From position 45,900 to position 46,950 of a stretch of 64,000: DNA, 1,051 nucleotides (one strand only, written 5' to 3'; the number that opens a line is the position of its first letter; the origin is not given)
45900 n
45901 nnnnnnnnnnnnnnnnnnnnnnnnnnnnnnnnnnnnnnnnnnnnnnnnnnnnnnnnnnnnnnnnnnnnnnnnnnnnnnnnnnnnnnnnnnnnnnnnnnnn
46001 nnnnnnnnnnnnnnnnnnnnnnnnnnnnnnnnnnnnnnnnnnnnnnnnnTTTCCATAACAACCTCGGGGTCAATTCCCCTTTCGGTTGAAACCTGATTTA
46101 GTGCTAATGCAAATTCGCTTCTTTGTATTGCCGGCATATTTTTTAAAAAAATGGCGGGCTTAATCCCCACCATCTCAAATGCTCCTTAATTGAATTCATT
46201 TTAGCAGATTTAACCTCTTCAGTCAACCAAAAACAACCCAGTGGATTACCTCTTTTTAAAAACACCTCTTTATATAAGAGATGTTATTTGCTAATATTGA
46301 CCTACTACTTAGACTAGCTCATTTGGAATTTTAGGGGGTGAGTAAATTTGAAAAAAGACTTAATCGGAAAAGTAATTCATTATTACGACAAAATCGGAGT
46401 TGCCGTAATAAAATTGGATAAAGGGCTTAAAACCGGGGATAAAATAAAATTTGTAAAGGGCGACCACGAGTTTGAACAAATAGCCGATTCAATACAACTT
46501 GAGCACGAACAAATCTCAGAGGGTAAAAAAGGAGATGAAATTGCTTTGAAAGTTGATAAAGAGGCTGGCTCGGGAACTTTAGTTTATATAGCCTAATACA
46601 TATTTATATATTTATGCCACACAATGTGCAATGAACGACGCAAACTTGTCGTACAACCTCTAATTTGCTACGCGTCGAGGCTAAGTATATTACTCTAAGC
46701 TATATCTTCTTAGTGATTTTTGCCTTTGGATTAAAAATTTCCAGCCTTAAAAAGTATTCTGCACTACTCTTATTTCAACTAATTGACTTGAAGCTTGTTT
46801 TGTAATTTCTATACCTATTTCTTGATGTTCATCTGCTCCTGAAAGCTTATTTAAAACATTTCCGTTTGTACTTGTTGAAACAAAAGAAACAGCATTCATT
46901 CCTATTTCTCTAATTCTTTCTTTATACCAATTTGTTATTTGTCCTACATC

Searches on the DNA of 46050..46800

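Call 72: search_rna_families(source=window, start=46050, end=46800, threshold=evalue, max_evalue=5)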
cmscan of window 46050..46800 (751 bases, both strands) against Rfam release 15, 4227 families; matches with E-value up to 5: 5.
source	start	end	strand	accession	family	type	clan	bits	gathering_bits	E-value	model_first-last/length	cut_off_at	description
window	46255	46321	-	RF02713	MCS4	Gene; sRNA;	-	25.5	56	0.25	1-123/123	no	Mycoplasma sRNA MCS4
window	46144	46254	-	RF02434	SpF39_sRNA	Gene; sRNA;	-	22.7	60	2.7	1-109/109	no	Streptococcus sRNA SpF39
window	46255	46333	-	RF01859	Phe_leader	Cis-reg; leader;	-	20.2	55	1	1-125/125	no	Phenylalanine leader peptide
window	46743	46788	-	RF00612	SNORD75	Gene; snRNA; snoRNA; CD-box;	-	15.5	50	0.68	1-62/62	no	Small nucleolar RNA SNORD75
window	46531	46577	+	RF01144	sR17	Gene; snRNA; snoRNA; CD-box;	-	13.6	36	1.9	1-55/55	no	Small nucleolar RNA sR17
